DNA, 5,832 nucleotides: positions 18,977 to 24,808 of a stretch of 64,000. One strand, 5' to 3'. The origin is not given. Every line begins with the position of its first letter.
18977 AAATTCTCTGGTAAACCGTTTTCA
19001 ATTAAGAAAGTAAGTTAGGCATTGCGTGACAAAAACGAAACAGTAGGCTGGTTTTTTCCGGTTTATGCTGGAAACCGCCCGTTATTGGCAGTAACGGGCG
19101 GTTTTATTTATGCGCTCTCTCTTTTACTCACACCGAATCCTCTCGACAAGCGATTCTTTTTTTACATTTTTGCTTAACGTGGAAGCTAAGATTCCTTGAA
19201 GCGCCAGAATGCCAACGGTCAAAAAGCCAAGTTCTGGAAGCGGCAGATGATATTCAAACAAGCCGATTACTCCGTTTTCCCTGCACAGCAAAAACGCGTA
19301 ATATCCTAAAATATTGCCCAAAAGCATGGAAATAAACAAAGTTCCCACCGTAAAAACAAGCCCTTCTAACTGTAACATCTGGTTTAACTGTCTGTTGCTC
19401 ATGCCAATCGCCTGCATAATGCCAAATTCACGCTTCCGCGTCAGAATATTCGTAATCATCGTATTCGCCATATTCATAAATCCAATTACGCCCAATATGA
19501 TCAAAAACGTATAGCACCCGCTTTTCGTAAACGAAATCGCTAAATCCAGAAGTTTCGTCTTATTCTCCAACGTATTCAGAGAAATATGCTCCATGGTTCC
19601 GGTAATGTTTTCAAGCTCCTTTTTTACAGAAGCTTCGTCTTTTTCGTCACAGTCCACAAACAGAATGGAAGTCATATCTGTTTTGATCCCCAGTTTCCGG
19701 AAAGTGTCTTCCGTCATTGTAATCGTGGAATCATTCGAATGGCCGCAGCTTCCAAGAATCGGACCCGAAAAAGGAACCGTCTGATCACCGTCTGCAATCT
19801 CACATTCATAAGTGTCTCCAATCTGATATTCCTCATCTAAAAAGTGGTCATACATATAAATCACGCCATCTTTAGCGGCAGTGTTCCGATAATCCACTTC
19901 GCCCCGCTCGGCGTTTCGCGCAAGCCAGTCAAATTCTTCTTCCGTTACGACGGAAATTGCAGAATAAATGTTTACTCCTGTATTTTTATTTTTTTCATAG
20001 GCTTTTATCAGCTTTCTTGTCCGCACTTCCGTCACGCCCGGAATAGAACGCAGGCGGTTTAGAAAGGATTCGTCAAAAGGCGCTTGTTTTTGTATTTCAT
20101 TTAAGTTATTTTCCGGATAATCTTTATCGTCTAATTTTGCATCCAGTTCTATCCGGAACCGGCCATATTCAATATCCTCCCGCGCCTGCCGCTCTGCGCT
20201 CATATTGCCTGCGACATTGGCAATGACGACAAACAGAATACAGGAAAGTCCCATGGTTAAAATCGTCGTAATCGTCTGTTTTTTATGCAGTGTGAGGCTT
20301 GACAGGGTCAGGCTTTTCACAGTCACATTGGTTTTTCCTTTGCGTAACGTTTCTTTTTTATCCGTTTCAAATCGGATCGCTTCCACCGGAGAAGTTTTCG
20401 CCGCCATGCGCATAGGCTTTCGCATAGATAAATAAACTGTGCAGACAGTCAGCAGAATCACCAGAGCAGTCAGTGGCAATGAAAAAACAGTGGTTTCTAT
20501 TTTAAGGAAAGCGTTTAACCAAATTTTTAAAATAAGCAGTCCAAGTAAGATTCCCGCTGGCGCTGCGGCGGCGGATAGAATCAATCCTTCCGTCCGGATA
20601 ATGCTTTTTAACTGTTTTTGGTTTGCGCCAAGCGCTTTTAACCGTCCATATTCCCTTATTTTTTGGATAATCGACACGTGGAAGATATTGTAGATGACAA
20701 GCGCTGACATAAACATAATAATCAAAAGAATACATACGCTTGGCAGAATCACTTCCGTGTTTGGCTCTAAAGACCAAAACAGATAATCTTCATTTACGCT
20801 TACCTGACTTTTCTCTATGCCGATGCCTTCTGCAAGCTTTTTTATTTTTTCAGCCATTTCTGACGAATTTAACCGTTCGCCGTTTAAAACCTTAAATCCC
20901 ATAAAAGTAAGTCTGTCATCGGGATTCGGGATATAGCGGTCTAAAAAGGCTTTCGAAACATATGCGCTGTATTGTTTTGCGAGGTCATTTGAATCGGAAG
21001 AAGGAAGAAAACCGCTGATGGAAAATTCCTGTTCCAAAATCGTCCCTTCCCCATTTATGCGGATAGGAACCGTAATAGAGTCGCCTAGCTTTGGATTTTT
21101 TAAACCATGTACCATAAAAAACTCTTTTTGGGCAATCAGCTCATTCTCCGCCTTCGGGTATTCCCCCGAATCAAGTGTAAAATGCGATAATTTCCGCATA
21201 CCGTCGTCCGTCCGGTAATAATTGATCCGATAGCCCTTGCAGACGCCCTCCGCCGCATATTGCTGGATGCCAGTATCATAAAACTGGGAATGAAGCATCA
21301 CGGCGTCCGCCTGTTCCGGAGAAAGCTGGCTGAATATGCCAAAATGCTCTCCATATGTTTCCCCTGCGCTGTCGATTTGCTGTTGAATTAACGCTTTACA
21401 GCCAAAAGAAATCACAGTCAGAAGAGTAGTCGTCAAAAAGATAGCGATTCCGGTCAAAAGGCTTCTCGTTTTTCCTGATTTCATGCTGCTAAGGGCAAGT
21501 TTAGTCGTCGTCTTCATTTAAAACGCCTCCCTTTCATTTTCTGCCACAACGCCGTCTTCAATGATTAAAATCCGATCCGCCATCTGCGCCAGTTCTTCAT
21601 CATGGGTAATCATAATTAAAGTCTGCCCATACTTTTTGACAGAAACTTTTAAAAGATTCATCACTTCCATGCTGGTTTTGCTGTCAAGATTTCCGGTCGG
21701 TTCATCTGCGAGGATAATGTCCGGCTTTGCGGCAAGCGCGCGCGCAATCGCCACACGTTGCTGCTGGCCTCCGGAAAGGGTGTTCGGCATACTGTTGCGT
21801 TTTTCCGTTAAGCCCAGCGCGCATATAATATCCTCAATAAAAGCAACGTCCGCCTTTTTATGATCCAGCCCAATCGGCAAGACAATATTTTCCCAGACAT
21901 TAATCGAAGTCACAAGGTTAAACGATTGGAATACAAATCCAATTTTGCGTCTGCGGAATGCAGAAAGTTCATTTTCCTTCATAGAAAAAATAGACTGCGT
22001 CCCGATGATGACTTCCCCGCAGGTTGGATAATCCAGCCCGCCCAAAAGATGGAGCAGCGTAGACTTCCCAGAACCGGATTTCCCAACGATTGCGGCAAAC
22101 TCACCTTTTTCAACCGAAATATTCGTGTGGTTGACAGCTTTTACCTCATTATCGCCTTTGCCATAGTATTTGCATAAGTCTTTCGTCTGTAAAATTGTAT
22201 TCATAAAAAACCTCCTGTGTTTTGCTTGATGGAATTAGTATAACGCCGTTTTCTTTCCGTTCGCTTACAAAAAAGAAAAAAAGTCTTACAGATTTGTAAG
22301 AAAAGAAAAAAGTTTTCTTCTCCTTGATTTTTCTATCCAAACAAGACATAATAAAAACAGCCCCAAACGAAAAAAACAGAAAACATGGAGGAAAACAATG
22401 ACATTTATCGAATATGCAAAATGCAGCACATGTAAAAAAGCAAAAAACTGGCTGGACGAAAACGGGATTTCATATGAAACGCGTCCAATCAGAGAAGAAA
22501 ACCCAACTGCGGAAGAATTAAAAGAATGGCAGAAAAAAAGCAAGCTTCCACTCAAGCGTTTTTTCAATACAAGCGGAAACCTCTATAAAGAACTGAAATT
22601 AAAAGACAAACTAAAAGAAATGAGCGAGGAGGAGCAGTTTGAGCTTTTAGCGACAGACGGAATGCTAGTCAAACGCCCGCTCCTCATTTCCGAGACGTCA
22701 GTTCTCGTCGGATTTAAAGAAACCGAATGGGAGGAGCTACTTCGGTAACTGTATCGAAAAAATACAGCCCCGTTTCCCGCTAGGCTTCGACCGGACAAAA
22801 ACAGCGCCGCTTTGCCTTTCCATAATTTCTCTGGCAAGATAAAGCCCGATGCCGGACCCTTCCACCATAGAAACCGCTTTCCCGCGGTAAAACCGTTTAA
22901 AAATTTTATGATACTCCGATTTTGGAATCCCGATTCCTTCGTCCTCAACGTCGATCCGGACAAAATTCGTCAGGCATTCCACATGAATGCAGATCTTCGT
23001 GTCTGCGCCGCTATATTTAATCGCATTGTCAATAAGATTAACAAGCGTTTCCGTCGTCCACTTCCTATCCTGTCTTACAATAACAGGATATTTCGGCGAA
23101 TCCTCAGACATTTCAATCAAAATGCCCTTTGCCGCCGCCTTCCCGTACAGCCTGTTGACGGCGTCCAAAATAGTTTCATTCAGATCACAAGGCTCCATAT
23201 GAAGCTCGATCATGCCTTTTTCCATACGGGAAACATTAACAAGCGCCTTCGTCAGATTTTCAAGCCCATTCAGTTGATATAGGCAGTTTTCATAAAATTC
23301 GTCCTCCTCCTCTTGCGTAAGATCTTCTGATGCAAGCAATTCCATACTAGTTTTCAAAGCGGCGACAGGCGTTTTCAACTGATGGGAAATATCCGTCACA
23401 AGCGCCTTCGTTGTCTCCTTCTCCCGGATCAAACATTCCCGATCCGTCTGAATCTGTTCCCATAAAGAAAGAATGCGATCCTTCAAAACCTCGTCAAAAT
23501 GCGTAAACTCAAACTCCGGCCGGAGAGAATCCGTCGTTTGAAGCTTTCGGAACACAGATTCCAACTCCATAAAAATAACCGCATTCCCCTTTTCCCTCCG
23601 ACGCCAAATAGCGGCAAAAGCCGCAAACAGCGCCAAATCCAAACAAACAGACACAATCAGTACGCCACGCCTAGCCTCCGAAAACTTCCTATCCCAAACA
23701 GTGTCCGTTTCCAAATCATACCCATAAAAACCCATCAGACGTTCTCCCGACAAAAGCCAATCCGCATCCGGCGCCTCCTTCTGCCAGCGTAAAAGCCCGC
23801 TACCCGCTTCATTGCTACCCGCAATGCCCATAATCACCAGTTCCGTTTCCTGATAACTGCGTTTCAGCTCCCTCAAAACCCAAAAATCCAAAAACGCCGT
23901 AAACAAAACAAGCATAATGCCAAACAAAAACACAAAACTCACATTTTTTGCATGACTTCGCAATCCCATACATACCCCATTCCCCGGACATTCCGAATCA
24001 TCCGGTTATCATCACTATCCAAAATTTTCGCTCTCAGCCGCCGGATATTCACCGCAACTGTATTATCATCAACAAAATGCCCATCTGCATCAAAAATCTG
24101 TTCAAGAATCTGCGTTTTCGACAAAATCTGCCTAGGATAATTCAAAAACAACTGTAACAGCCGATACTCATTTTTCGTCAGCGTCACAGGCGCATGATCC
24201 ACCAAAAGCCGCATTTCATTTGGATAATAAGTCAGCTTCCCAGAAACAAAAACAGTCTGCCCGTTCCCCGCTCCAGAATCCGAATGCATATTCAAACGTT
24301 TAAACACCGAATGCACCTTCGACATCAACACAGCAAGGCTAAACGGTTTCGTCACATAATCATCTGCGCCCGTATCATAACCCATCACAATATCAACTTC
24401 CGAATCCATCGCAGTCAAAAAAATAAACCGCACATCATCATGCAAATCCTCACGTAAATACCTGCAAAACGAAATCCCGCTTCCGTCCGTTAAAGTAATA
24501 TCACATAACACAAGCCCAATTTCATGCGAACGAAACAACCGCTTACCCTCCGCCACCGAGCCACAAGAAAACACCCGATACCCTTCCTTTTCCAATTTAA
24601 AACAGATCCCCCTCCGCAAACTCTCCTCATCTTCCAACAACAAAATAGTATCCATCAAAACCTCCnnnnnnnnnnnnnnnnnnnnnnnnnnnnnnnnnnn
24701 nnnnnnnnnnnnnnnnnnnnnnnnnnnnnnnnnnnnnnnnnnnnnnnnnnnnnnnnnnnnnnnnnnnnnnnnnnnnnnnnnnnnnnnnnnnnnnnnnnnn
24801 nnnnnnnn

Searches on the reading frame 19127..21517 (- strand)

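Call 55: search_protein_families(library=pfam, proteins=[window:19127-21517:-], max_evalue=0.00001)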
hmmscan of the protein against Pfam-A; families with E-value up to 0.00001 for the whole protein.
window:19127-21517:- (797 aa): 1 family
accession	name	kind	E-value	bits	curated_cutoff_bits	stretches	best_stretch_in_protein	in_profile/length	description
PF02687.27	FtsX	-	9e-24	84.3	25.5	2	670-773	2-101/120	FtsX-like permease C-terminal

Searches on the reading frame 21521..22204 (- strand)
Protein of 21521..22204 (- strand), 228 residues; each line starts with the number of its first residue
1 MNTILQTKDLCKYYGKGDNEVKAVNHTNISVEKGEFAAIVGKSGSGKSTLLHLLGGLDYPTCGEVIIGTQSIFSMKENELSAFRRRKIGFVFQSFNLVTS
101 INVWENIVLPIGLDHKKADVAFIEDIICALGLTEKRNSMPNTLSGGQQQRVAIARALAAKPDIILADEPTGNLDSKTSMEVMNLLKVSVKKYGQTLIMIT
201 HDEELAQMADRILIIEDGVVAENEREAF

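Call 55: search_protein_families(library=pfam, proteins=[window:21521-22204:-], max_evalue=0.00001)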
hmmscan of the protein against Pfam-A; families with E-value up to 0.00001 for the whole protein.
window:21521-22204:- (228 aa): 2 families
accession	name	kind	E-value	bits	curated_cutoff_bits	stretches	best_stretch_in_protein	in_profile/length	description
PF00005.33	ABC_tran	-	9.4e-33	114.2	25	1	25-170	2-136/137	ABC transporter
PF02463.25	SMC_N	-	7.6e-08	32.5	40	1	28-214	18-210/220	RecF/RecN/SMC N terminal domain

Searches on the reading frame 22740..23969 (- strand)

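Call 55: search_protein_families(library=pfam, proteins=[window:22740-23969:-], max_evalue=0.00001)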
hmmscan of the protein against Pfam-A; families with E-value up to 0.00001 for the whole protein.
window:22740-23969:- (410 aa): 2 families
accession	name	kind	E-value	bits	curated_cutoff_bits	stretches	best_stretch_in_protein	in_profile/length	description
PF02518.31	HATPase_c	-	8e-23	81.4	26.4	1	301-409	2-108/111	Histidine kinase-, DNA gyrase B-, and HSP90-like ATPase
PF00512.31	HisKA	-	1.6e-08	34.9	26.9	1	190-252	5-66/66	His Kinase A (phospho-acceptor) domain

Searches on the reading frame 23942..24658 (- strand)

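Call 55: search_protein_families(library=pfam, proteins=[window:23942-24658:-], max_evalue=0.00001)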
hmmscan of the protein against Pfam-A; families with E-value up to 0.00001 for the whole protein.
window:23942-24658:- (239 aa): 2 families
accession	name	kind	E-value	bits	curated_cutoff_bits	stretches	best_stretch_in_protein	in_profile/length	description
PF00486.34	Trans_reg_C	-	2.6e-22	79.1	26.2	1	157-230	3-76/77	Transcriptional regulatory protein, C terminal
PF00072.30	Response_reg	-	1.6e-20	73.8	30.2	1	5-115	1-110/111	Response regulator receiver domain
